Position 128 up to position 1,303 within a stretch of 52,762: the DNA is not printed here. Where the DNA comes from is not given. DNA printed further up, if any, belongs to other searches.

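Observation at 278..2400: tyrS translationally coupled to a prephenate dehydratase lacking the ESRP feedback motif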

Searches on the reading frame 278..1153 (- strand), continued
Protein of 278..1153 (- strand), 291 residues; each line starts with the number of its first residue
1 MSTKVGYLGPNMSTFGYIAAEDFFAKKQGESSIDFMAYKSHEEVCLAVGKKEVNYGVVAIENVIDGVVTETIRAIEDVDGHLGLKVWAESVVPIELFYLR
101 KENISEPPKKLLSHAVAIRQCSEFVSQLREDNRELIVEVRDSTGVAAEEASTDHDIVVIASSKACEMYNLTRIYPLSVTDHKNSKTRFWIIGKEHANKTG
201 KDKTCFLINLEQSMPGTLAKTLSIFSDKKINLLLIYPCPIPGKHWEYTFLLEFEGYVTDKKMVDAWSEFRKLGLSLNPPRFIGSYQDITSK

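Call 19: find_related_loci(query=A1, collection=genome_contigs, flank=10000)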
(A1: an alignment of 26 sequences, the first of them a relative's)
Query A1 (291 aa) in genome_contigs; peptide patterns used: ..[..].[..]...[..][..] (x = any residue, [..] = any of these).
313 stretches matched a pattern; 164 encode a relative of the query (tblastn E <= 1e-3); the best 80 are kept; 80 distinct loci.
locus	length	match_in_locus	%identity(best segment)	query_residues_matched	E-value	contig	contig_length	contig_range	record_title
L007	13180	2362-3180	79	19-291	8e-151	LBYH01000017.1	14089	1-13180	MAG: Parcubacteria group bacterium GW2011_GWA2_40_143 UT83_C0017, whole genome shotgun sequence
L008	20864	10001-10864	57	4-290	7e-103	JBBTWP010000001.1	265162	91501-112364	MAG: Patescibacteria group bacterium isolate H41-bin017_1 H41_bin017_1_000000000001, whole genome shotgun sequence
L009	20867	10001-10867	51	4-291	1e-95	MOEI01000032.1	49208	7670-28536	MAG: bacterium CG10_46_32 isolate CG10_46_32 CG10_big_fil_rev_8_21_14_0.10_scaffold_436, whole genome shotgun sequence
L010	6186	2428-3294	51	4-291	7e-95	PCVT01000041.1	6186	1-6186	MAG: Parcubacteria group bacterium CG11_big_fil_rev_8_21_14_0_20_41_14 CG11_8_21_14_0.20_scaffold_8905_c, whole genome s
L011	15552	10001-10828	49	4-285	3e-85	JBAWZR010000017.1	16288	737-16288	MAG: Candidatus Moraniibacteriota bacterium isolate ELA120 MAG120_17, whole genome shotgun sequence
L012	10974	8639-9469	48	3-285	2e-83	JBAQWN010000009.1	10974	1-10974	MAG: Minisyncoccia bacterium isolate MFD03290_ilm_asm_bin3 k127_128901, whole genome shotgun sequence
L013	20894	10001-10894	38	1-285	2e-68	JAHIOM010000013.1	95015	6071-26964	MAG: Patescibacteria group bacterium isolate KR13_S3.mb.134 KR13_S3.mb.134_k141_208549, whole genome shotgun sequence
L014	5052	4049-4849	39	2-273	6e-60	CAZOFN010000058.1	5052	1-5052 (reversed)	MAG TPA_asm: uncultured Candidatus Saccharibacteria bacterium isolate SRP269290_co3_860 genome assembly, contig: NODE_25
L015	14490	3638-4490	44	12-290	8e-48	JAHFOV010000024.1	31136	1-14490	MAG: Planctomycetota bacterium isolate nzgw511 NODE_725_length_31137_cov_4.603850, whole genome shotgun sequence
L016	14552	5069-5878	32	4-291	7e-35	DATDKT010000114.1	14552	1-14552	MAG TPA_asm: Rubrobacteraceae bacterium isolate SMAG_U365 k141_267342, whole genome shotgun sequence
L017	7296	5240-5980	34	4-265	8e-34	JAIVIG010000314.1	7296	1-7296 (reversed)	MAG: Actinomycetota bacterium isolate MAG54 MTG54_5773, whole genome shotgun sequence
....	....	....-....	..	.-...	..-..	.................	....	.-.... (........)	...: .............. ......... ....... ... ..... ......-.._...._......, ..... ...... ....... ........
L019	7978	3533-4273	32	4-265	7e-30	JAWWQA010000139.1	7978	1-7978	MAG: Rubrobacteraceae bacterium isolate BP_383 scaffold_12667357, whole genome shotgun sequence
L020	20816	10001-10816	32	3-285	1e-29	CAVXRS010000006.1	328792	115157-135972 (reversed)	MAG: uncultured Actinomycetes bacterium isolate MFD01721.bin.2.137 genome assembly, contig: contig_42730, whole genome s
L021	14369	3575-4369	27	4-285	5e-29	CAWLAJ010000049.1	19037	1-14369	MAG: Deltaproteobacteria bacterium UBA4427 isolate CB6_Bottom.56 genome assembly, contig: Ga0310122_10000896, whole geno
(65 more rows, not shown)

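Call 22: find_encoding_contigs(protein=P0005, flank=10000, max_places=3)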
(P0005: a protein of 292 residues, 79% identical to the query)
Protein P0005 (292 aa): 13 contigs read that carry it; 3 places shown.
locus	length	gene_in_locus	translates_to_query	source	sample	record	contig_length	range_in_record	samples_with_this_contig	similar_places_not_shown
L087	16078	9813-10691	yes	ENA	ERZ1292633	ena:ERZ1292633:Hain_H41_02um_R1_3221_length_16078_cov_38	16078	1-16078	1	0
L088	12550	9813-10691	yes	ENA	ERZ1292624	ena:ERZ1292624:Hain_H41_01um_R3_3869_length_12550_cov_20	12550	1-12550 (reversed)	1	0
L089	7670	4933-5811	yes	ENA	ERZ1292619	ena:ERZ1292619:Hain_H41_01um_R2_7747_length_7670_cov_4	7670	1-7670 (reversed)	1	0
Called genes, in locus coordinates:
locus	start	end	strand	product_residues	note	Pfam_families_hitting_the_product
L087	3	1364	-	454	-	?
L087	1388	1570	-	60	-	-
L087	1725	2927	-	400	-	PF02371:Transposase_20 (weak)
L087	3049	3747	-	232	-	PF20260:PUA_4, PF04452:Methyltrans_RNA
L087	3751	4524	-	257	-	PF01555:N6_N4_Mtase (faint), PF01209:Ubie_methyltran, PF05175:MTS (weak), PF13489:Methyltransf_23, PF13847:Methyltransf_31, PF08241:Methyltransf_11, PF08242:Methyltransf_12, PF13649:Methyltransf_25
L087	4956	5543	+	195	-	PF10544:T5orf172, PF13455:MUG113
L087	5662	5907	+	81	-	PF15919:HicB_lk_antitox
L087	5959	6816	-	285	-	PF02481:DNA_processg_A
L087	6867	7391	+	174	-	-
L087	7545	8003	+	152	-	PF01451:LMWPc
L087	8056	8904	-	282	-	PF24827:AstE_AspA_cat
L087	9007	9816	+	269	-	PF00579:tRNA-synt_1b, PF22421:SYY_C-terminal, PF01479:S4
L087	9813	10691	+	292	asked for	PF00800:PDT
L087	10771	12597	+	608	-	PF03485:Arg_tRNA_synt_N, PF00750:tRNA-synt_1d, PF05746:DALR_1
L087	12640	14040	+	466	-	PF01336:tRNA_anti-codon, PF00152:tRNA-synt_2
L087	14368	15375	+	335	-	PF13310:Virulence_RhuM, PF02661:Fic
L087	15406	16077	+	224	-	?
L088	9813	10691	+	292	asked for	PF00800:PDT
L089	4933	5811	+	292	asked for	PF00800:PDT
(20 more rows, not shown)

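Call 23: find_encoding_contigs(protein=P0034, flank=10000, max_places=2)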
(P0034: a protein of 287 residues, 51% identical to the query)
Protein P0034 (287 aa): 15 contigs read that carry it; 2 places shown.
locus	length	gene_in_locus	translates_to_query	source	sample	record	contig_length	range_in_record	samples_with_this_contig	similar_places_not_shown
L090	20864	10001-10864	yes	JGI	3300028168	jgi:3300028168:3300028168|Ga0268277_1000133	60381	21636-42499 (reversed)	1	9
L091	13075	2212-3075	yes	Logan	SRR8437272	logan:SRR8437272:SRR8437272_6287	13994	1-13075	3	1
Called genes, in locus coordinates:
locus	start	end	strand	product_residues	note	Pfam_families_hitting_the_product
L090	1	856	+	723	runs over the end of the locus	PF03477:ATP-cone, PF13597:NRDD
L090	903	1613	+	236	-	PF04055:Radical_SAM, PF13353:Fer4_12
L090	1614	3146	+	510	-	PF13567:DUF4131, PF03772:Competence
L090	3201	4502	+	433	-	PF22053:DUF6938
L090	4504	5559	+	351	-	-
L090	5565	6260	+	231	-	PF00535:Glycos_transf_2, PF10111:Glyco_tranf_2_2, PF13641:Glyco_tranf_2_3, PF13632:Glyco_trans_2_3 (weak)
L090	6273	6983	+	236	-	PF00535:Glycos_transf_2, PF10111:Glyco_tranf_2_2, PF13506:Glyco_transf_21 (faint), PF13641:Glyco_tranf_2_3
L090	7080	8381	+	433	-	PF00089:Trypsin, PF10459:Peptidase_S46 (faint), PF13365:Trypsin_2, PF13180:PDZ_2, PF00595:PDZ, PF17820:PDZ_6 (weak)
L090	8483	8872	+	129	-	-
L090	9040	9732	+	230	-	PF01177:Asp_Glu_race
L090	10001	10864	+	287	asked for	PF00800:PDT, PF01842:ACT (weak)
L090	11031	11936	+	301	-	PF01063:Aminotran_4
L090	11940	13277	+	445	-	PF00890:FAD_binding_2, PF01266:DAO (faint), PF03486:HI0933_like (weak), PF07992:Pyr_redox_2 (weak), PF00890:FAD_binding_2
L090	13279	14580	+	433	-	PF00275:EPSP_synthase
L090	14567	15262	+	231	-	PF01817:CM_2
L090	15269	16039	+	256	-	PF02153:PDH_N, PF20463:PDH_C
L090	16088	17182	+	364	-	PF01264:Chorismate_synt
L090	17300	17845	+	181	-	PF13238:AAA_18 (weak), PF01202:SKI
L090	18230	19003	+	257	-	-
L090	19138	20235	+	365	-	PF02746:MR_MLE_N (weak), PF00113:Enolase_C (weak), PF26685:DUF8230_C, PF13378:MR_MLE_C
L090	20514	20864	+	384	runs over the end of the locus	PF04389:Peptidase_M28 (faint), PF01546:Peptidase_M20, PF07687:M20_dimer (faint)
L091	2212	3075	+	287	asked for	PF00800:PDT, PF01842:ACT (weak)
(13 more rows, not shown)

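Call 24: find_encoding_contigs(protein=P0114, flank=10000, max_places=2)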
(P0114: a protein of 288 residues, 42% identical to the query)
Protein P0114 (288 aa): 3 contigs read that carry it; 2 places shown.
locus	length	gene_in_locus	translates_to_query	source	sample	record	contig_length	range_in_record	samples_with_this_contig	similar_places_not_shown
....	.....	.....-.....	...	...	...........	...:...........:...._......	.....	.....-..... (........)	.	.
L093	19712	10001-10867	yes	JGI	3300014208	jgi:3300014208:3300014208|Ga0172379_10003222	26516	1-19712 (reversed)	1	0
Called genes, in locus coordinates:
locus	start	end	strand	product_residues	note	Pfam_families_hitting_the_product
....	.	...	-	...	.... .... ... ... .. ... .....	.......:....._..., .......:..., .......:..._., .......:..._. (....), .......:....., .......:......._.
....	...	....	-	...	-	-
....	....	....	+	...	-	-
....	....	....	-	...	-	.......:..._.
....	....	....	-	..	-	-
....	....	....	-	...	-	-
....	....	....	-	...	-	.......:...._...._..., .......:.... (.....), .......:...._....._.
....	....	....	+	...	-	-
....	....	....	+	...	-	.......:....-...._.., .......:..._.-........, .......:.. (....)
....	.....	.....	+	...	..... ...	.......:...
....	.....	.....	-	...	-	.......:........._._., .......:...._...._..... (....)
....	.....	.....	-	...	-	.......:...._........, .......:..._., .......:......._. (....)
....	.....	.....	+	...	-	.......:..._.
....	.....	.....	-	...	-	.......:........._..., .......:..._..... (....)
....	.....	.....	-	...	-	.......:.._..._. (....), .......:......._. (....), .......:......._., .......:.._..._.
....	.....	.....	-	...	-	-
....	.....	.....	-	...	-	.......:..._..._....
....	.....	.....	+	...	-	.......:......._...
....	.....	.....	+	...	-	-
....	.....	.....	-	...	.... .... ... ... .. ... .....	-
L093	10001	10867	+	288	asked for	PF00800:PDT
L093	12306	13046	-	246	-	PF03807:F420_oxidored, PF02153:PDH_N, PF26213:TYRAAT1_C (weak)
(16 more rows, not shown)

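Call 35: search_protein_representatives(protein=window:278-1153:-)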
Query: 291 residues. Proteins with E-value up to 0.001 (for the whole library): 5426; up to 1e-10: 2009; up to 1e-30: 37. The best 150 are listed.
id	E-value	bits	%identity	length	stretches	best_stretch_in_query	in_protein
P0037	1.8e-90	319.8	55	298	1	3-290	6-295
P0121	1.4e-80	287.3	50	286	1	1-288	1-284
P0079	2.8e-75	269.9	47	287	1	1-290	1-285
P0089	3.0e-73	263.3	43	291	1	3-289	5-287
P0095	4.3e-72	259.5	50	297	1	1-287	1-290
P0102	1.1e-70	254.8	43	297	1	3-289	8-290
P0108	1.5e-67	244.6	44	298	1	3-289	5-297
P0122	1.1e-65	238.4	40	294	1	2-286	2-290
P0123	4.7e-65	236.3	43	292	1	3-287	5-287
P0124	5.1e-65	236.2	48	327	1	2-290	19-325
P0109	7.3e-65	235.7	47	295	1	4-289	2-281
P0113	1.2e-60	221.9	41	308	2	1-195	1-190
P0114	4.1e-59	216.9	43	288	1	4-285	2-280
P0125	1.2e-57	212.1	42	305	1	1-289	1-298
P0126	3.1e-57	210.7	43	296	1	5-289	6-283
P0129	5.3e-51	190.3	36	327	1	3-288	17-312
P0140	2.7e-38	148.6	27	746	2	3-262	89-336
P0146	5.5e-30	121.3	40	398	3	191-286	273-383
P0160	2.3e-27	112.7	38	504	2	4-151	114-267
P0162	3.4e-27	112.1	35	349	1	4-264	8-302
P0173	6.0e-26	108.0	31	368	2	3-168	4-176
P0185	6.7e-25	104.6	35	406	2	4-149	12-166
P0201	8.1e-24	101.1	39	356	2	175-290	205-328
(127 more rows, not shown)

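Call 50: predict_structure(alignment_id=A2)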
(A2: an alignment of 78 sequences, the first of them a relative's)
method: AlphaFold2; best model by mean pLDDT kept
length: 291 residues; sequences in the alignment: 78
mean_pLDDT: 94.7   pTM: 0.89
mean pLDDT of the five models: 94.7, 94.1, 93.3, 93.0, 92.6
residues with pLDDT >= 90: 257; 70-90: 31; 50-70: 3; < 50: 0
segments of 3 or more residues with pLDDT < 50: none
pLDDT, mean of each block of 10 residues (from residue 1): 92 93 79 93 98 98 91 96 97 96 93 95 97 97 95 97 96 96 94 97 97 91 98 95 90 98 97 91 96 84
secondary structure, 60 per line:
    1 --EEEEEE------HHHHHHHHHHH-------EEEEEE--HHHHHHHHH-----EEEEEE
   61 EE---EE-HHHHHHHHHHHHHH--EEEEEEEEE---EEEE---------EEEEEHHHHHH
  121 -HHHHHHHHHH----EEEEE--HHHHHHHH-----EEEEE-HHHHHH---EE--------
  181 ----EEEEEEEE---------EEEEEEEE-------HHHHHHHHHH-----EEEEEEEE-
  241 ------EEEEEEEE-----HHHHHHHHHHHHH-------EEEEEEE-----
elements in order: E3-8 H15-25 E33-38 H41-49 E55-62 H69-82 E85-93 E97-100 E110-114 H115-120 H122-131 E136-140 H143-150 E156-160 H162-167 E185-192 E202-209 H217-226 E232-239 E247-254 H260-272 E280-286

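Call 54: fold_search(model_id=the predicted structure, library=pdb)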
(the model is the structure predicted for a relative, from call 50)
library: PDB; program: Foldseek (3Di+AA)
matches with E <= 10: 1674; with E <= 0.001: 256
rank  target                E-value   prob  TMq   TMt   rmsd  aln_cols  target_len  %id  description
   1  2qmx_A                7.9e-23  1.00  0.80  0.83   3.5       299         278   22  The crystal structure of L-Phe inhibited prephenate dehydratase from Chlorobium tepidum TLS (released 2007-08-07)
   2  6vh5_A                2.4e-22  1.00  0.83  0.86   2.7       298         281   19  Crystal structure of prephenate dehydratase from brucella melitensis biovar abortus 2308 in complex with phenylalanine (released 2020-01-29)
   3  6vh5_B                3.0e-22  1.00  0.83  0.86   2.7       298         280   19  Crystal structure of prephenate dehydratase from brucella melitensis biovar abortus 2308 in complex with phenylalanine (released 2020-01-29)
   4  6vh5_C                3.9e-22  1.00  0.83  0.87   2.7       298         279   19  Crystal structure of prephenate dehydratase from brucella melitensis biovar abortus 2308 in complex with phenylalanine (released 2020-01-29)
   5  3luy                  3.9e-22  1.00  0.83  0.75   2.8       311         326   19  Putative chorismate mutase from Bifidobacterium adolescentis (released 2010-03-09)
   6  6vh5_D                6.7e-22  1.00  0.83  0.86   2.6       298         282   19  Crystal structure of prephenate dehydratase from brucella melitensis biovar abortus 2308 in complex with phenylalanine (released 2020-01-29)
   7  7am0_C                3.1e-21  1.00  0.79  0.84   3.2       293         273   19  GqqA- a novel type of quorum quenching acylases (released 2021-08-04)
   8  7am0_B                4.2e-21  1.00  0.79  0.83   3.2       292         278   20  GqqA- a novel type of quorum quenching acylases (released 2021-08-04)
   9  7am0_A                1.1e-20  1.00  0.78  0.81   3.4       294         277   20  GqqA- a novel type of quorum quenching acylases (released 2021-08-04)
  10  3mwb_A                1.1e-19  1.00  0.82  0.78   3.2       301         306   24  The Crystal Structure of Prephenate dehydratase in complex with L-Phe from Arthrobacter aurescens to 2.0A (released 2010-06-30)
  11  3mwb_B                1.8e-19  1.00  0.82  0.79   3.2       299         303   23  The Crystal Structure of Prephenate dehydratase in complex with L-Phe from Arthrobacter aurescens to 2.0A (released 2010-06-30)
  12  2qmw_A                2.1e-18  1.00  0.79  0.87   2.9       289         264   24  The crystal structure of the prephenate dehydratase (PDT) from Staphylococcus aureus subsp. aureus Mu50 (released 2007-08-07)
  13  2qmw_B                3.3e-17  1.00  0.73  0.84   3.5       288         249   23  The crystal structure of the prephenate dehydratase (PDT) from Staphylococcus aureus subsp. aureus Mu50 (released 2007-08-07)
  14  4lub_B                1.4e-12  1.00  0.56  0.85   3.6       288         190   21  X-ray structure of prephenate dehydratase from Streptococcus mutans (released 2014-02-12)
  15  4lub_A                7.2e-11  1.00  0.54  0.82   5.4       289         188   20  X-ray structure of prephenate dehydratase from Streptococcus mutans (released 2014-02-12)
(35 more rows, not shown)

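Call 66: search_protein_families(library=pfam, proteins=[P0140, P0146, P0160, P0124, P0129, P0173, P0162, P0185, P0201], max_evalue=0.001)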
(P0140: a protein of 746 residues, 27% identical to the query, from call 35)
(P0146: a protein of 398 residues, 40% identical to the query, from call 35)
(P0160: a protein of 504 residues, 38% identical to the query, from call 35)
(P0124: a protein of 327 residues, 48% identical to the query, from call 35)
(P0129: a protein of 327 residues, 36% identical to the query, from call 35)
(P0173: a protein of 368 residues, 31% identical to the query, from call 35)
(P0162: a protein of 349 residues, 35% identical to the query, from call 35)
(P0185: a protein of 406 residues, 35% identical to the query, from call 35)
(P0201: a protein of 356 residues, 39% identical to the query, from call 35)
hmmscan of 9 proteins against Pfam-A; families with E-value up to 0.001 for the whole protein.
P0140 (746 aa): 3 families
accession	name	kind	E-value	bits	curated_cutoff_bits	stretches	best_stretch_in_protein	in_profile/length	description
PF00800.23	PDT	-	1.1e-99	332.1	25.2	2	91-270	1-180/181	Prephenate dehydratase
PF01817.26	CM_2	-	1.2e-26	93.1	27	2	382-458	3-80/80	Chorismate mutase type II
PF01842.31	ACT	-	5.5e-14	52.1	27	2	656-715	3-61/66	ACT domain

P0146 (398 aa): 1 family
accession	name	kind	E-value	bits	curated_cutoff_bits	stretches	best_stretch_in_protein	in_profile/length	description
PF00800.23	PDT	-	3e-19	69.9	25.2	1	16-151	1-123/181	Prephenate dehydratase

P0160 (504 aa): 1 family
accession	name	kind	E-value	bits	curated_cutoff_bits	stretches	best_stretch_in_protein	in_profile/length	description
PF00800.23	PDT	-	3.1e-27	96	25.2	1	115-297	1-163/181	Prephenate dehydratase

P0124 (327 aa): 1 family
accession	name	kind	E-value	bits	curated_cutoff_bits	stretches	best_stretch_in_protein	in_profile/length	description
PF00800.23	PDT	-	5.2e-35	121.3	25.2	1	35-213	7-180/181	Prephenate dehydratase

P0129 (327 aa): 1 family
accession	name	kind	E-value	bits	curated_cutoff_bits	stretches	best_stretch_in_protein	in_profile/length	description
PF00800.23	PDT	-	3.6e-36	125.1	25.2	1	19-217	1-179/181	Prephenate dehydratase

P0173 (368 aa): 1 family
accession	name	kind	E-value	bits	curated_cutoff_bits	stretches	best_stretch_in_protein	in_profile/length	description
PF00800.23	PDT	-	1.5e-22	80.7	25.2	1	35-175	20-153/181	Prephenate dehydratase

P0162 (349 aa): 1 family
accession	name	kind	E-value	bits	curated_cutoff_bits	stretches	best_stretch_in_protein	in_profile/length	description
PF00800.23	PDT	-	5.7e-25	88.6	25.2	1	39-180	20-155/181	Prephenate dehydratase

P0185 (406 aa): 1 family
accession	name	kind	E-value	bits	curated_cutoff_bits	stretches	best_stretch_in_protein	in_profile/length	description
PF00800.23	PDT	-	1.4e-22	80.8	25.2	1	13-177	1-144/181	Prephenate dehydratase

P0201 (356 aa): 1 family
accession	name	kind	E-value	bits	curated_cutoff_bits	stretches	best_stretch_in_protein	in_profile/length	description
PF00800.23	PDT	-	1.2e-17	64.8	25.2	1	7-223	1-178/181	Prephenate dehydratase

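Call 69: find_encoding_contigs(protein=P0062, flank=10000, max_places=1)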
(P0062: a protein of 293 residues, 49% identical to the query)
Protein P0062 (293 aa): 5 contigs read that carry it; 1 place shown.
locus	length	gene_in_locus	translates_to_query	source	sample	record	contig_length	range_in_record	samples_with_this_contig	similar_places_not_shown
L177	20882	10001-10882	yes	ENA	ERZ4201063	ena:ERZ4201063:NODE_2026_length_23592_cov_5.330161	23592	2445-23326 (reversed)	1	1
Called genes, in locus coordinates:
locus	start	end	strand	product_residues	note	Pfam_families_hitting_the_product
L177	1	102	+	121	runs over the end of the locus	?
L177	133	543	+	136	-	PF02675:AdoMet_dc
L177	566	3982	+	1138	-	PF14620:YPEB_PepSY1-2 (faint), PF16244:DUF4901 (faint), PF02517:Rce1-like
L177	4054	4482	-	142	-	PF00583:Acetyltransf_1, PF13673:Acetyltransf_10, PF13508:Acetyltransf_7 (weak)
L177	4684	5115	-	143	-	PF13242:Hydrolase_like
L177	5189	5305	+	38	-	-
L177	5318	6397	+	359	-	PF00155:Aminotran_1_2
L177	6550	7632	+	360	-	-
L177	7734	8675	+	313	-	PF01112:Asparaginase_2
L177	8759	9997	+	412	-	PF00579:tRNA-synt_1b, PF22421:SYY_C-terminal (weak)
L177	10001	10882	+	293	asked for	PF00800:PDT, PF01842:ACT (weak)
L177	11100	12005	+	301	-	-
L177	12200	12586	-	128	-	-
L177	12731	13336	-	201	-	-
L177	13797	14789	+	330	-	PF00291:PALP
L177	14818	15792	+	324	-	PF02423:OCD_Mu_crystall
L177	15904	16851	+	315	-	PF04055:Radical_SAM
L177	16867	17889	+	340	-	PF07478:Dala_Dala_lig_C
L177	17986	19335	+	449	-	-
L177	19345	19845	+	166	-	PF12385:Peptidase_C70 (weak), PF13529:Peptidase_C39_2, PF03412:Peptidase_C39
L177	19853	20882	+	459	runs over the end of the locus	PF00202:Aminotran_3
